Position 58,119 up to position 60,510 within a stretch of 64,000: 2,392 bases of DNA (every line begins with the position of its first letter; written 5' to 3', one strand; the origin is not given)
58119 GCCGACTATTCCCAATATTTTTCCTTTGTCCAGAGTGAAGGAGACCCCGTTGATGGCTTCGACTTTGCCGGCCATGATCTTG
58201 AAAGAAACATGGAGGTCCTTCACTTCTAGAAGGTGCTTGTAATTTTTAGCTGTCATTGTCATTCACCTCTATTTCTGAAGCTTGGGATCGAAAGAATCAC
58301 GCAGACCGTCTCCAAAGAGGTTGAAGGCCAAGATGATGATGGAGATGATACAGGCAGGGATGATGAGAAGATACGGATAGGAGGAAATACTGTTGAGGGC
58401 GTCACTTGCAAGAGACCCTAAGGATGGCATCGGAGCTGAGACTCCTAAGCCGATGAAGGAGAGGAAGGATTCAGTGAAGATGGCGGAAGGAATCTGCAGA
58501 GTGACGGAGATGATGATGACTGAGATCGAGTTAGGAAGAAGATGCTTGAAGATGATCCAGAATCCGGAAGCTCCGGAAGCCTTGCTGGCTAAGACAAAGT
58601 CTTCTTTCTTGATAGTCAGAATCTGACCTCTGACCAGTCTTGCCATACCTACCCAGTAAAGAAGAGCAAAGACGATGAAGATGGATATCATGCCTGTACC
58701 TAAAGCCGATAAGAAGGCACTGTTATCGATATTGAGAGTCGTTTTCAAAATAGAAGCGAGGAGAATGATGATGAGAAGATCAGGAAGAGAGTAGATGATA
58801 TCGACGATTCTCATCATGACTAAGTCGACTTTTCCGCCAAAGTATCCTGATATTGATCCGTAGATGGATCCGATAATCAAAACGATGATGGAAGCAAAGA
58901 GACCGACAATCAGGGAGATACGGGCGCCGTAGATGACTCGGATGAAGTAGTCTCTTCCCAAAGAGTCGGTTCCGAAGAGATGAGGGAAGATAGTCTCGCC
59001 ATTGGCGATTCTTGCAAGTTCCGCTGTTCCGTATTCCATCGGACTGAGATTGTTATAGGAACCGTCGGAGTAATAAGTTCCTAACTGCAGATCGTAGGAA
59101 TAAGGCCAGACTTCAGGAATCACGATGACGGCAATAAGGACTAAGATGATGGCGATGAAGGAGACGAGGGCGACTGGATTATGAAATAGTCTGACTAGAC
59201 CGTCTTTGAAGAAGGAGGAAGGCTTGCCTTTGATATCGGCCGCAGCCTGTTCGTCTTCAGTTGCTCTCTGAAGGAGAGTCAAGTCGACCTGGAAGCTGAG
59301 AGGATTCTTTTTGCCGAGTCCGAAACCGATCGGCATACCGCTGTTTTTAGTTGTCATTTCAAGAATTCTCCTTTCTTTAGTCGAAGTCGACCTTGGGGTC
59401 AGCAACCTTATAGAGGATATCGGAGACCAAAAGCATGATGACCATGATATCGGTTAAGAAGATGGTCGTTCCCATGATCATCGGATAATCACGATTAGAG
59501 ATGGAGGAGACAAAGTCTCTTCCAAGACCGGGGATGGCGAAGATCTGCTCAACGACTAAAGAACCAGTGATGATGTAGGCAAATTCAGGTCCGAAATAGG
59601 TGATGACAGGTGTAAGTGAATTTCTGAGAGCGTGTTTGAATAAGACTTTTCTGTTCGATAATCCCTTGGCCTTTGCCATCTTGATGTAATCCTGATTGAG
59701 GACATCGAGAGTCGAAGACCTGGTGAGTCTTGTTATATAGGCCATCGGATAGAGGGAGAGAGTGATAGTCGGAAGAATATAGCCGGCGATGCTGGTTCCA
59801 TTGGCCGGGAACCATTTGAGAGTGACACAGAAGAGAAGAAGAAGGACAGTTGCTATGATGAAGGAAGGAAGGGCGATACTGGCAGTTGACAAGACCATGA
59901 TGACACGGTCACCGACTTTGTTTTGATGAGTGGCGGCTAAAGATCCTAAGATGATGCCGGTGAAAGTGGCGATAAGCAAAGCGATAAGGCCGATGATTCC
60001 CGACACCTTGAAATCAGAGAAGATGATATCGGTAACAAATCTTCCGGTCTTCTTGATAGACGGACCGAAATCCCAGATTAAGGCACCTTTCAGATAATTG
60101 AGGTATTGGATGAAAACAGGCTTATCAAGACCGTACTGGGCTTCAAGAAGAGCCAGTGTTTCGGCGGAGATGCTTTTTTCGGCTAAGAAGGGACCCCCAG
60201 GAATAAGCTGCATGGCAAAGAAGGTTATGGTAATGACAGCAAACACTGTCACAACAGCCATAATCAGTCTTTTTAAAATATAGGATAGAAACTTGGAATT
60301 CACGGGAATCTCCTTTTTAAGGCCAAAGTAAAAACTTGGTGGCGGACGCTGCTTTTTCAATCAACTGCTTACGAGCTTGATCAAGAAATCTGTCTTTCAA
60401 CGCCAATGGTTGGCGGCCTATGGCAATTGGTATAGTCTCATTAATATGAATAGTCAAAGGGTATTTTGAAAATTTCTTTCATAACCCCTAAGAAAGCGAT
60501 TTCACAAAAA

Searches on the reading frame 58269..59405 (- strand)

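Call 8: search_protein_families(library=pfam, proteins=[window:58269-59405:-], max_evalue=1)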
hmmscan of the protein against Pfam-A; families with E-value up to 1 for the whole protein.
window:58269-59405:- (378 aa): 3 families
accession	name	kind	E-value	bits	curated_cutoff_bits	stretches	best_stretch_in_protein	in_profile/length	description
PF00528.27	BPD_transp_1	-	3e-31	109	26.4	1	179-377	1-183/184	Binding-protein-dependent transport system inner membrane component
PF12911.12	OppC_N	-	1.5e-08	34.8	23.9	1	64-122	1-53/53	N-terminal TM domain of oligopeptide transport permease C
PF13571.11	DUF4133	-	0.09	13.6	25.2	1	229-266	16-53/91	Domain of unknown function (DUF4133)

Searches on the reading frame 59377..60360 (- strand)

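Call 8: search_protein_families(library=pfam, proteins=[window:59377-60360:-], max_evalue=1)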
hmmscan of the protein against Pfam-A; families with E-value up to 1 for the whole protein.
window:59377-60360:- (327 aa): 2 families
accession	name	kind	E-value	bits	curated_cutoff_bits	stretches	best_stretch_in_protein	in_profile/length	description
PF00528.27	BPD_transp_1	-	9.3e-44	149.8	26.4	1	135-324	1-182/184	Binding-protein-dependent transport system inner membrane component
PF19300.4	BPD_transp_1_N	-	1.9e-09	38.2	23.8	1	25-94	2-73/114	Binding-prot-dependent transport system membrane comp, N-term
